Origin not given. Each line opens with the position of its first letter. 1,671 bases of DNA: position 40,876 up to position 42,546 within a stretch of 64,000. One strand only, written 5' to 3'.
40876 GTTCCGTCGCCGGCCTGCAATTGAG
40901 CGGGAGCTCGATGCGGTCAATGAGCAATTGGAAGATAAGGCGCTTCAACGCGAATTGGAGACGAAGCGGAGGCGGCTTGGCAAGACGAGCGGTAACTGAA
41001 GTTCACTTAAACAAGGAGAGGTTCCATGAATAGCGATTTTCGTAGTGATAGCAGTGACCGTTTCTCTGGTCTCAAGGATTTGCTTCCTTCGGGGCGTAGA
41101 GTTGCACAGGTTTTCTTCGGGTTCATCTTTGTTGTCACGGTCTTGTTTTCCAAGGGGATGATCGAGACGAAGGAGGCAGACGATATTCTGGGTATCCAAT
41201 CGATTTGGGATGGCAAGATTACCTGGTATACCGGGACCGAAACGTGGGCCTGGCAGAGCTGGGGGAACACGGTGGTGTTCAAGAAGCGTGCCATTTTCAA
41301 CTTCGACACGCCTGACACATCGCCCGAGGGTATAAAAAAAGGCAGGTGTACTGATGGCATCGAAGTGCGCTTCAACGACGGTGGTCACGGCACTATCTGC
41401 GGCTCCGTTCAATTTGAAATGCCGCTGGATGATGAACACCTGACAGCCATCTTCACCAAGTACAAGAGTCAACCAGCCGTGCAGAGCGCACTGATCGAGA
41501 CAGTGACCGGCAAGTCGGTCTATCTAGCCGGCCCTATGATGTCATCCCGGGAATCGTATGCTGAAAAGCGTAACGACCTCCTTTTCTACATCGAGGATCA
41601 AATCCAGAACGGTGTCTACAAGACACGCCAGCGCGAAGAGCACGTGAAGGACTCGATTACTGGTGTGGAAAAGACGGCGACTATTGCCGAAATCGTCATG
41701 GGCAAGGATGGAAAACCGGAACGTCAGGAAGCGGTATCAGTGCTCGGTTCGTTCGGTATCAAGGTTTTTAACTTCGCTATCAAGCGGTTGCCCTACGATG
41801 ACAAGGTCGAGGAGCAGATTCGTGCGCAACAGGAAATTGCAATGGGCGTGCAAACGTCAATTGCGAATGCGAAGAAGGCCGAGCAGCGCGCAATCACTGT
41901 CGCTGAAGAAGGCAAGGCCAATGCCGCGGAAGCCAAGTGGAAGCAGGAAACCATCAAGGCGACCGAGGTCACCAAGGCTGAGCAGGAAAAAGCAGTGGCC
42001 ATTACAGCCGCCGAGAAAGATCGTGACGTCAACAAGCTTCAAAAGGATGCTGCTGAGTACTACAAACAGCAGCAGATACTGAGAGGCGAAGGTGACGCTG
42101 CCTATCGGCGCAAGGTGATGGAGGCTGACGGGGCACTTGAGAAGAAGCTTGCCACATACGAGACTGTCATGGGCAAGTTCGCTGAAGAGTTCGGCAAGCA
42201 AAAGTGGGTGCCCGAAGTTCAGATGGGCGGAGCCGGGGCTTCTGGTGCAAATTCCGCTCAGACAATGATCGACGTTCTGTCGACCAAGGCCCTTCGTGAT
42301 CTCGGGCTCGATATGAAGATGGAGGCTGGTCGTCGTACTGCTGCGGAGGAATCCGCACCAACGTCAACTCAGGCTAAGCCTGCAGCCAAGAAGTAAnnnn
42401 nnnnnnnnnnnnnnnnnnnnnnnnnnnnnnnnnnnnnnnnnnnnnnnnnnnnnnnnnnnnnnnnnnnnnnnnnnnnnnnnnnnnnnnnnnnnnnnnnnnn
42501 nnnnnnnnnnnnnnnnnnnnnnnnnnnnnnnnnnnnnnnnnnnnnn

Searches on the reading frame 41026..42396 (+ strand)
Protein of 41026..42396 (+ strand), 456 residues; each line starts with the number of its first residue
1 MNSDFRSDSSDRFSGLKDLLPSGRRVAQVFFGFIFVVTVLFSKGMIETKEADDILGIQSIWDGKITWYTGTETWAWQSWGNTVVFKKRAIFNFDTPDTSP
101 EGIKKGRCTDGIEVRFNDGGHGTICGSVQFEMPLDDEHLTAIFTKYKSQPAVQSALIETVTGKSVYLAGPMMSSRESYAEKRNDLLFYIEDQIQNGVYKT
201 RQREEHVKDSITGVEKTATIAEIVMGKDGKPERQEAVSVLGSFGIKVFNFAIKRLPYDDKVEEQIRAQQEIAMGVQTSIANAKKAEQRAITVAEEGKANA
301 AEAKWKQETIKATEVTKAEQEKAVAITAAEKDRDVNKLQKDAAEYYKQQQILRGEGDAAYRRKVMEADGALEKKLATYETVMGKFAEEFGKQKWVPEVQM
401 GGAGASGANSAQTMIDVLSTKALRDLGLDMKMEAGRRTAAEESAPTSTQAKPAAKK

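Call 54: search_protein_families(library=pfam, proteins=[window:41026-42396:+])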
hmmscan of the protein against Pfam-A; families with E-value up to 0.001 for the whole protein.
window:41026-42396:+ (456 aa): 1 family
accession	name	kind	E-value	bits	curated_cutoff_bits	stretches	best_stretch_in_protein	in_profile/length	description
PF01145.31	Band_7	-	0.00016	22.2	23.6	1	90-284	42-174/176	SPFH domain / Band 7 family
